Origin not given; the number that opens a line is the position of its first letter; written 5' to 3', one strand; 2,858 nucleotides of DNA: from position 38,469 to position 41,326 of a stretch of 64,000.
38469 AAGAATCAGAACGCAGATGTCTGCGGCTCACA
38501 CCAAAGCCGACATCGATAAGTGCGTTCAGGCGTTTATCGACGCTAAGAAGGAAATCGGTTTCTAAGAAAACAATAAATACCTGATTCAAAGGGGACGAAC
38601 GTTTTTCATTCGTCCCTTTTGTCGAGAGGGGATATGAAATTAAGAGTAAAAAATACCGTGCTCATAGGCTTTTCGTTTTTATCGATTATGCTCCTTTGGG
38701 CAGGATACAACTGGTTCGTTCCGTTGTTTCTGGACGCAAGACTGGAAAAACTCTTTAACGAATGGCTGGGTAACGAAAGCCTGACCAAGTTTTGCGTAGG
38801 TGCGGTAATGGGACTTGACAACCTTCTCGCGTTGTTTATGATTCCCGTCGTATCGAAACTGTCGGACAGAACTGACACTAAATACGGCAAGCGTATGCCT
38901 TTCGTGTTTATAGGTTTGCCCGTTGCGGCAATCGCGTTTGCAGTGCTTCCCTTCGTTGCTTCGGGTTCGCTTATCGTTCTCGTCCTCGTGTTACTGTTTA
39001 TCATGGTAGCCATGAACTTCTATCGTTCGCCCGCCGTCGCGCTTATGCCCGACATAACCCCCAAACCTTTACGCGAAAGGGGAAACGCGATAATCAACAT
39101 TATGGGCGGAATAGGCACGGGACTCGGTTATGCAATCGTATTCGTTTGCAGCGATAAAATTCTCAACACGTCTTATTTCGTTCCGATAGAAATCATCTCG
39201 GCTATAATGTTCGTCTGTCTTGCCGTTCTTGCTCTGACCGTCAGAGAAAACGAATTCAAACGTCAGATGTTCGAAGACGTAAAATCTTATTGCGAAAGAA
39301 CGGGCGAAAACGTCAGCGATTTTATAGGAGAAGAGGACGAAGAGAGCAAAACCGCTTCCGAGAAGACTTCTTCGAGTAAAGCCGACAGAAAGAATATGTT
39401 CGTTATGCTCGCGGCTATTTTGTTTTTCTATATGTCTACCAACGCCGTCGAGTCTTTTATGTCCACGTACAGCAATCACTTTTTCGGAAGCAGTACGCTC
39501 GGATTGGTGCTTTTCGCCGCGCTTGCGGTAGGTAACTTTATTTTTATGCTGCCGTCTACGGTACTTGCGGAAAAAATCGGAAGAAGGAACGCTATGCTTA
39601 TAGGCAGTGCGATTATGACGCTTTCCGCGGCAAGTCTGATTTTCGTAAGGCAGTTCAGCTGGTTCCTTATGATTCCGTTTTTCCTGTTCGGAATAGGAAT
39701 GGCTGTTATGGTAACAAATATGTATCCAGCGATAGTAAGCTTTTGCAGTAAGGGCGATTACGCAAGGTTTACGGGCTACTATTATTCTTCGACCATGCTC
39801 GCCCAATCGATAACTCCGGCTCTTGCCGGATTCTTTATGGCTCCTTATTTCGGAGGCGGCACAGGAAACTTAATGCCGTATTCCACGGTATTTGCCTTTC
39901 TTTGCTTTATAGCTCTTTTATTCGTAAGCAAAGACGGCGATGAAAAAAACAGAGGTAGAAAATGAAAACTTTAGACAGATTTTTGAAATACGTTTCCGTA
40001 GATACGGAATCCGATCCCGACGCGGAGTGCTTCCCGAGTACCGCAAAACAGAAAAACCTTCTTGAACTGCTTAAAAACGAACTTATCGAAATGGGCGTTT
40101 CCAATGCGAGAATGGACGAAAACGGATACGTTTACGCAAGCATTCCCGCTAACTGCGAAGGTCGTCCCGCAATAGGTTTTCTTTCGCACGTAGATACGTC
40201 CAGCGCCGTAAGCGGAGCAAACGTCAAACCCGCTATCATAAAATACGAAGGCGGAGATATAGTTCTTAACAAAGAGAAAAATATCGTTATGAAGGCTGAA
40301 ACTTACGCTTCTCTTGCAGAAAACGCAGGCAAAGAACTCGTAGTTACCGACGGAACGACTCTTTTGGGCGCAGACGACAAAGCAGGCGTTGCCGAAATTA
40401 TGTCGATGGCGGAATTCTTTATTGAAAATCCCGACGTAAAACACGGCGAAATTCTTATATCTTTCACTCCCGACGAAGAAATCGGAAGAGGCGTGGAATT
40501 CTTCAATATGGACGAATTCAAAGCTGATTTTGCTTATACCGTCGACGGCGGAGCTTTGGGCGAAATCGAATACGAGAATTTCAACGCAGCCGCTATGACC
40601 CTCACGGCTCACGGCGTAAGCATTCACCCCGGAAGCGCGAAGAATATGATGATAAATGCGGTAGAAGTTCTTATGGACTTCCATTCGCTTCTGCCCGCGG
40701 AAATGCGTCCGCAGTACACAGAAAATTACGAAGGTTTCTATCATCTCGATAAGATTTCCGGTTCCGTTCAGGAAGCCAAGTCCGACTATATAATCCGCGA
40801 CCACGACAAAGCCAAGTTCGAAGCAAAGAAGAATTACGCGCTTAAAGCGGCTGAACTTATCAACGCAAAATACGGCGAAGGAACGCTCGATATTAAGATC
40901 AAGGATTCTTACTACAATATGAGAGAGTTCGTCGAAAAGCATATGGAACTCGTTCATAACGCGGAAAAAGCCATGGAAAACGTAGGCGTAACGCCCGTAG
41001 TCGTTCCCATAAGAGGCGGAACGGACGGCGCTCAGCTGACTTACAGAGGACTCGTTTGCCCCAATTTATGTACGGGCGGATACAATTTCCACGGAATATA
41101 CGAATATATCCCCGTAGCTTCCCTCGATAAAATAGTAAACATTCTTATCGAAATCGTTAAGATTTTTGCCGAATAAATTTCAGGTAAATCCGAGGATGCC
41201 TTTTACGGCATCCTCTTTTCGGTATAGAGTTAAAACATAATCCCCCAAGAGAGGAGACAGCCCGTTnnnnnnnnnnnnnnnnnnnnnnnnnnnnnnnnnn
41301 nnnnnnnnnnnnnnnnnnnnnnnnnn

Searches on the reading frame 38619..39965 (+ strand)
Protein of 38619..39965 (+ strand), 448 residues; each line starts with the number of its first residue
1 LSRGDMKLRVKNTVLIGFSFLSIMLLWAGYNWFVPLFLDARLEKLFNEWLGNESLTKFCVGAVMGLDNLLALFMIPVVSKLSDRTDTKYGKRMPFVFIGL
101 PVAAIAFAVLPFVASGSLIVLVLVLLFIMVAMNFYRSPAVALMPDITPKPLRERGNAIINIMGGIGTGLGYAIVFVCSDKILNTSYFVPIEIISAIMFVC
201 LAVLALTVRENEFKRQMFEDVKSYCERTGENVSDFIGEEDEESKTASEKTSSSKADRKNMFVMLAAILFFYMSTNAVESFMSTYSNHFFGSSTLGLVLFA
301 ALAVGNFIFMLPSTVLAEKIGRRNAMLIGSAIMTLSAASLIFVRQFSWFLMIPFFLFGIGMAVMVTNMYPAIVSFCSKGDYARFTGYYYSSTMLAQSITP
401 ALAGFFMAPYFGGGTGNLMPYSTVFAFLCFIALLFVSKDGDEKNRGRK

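Call 40: search_protein_families(library=pfam, proteins=[window:38619-39965:+], max_evalue=0.00001)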
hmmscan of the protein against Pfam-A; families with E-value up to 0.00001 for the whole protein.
window:38619-39965:+ (448 aa): 4 families
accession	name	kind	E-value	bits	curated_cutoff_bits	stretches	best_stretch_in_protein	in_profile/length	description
PF07690.21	MFS_1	-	1.2e-37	130.1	33.4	2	20-343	5-288/347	Major Facilitator Superfamily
PF13347.12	MFS_2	-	8.3e-17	61.3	27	1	54-406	29-376/427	MFS/sugar transport protein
PF12832.13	MFS_1_like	-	7.7e-13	48.7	25.2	1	50-378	26-332/373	MFS_1 like family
PF05977.19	MFS_3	-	9.1e-06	24.8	27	1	300-434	52-183/524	Transmembrane secretion effector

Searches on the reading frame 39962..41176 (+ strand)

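Call 40: search_protein_families(library=pfam, proteins=[window:39962-41176:+], max_evalue=0.00001)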
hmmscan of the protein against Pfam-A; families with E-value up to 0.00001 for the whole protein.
window:39962-41176:+ (404 aa): 2 families
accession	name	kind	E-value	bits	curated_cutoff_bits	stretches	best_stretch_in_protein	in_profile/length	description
PF07687.19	M20_dimer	-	3e-13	50.1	21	1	204-304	1-103/107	Peptidase dimerisation domain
PF01546.33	Peptidase_M20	-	7.2e-11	42.8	24.6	1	137-399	34-204/206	Peptidase family M20/M25/M40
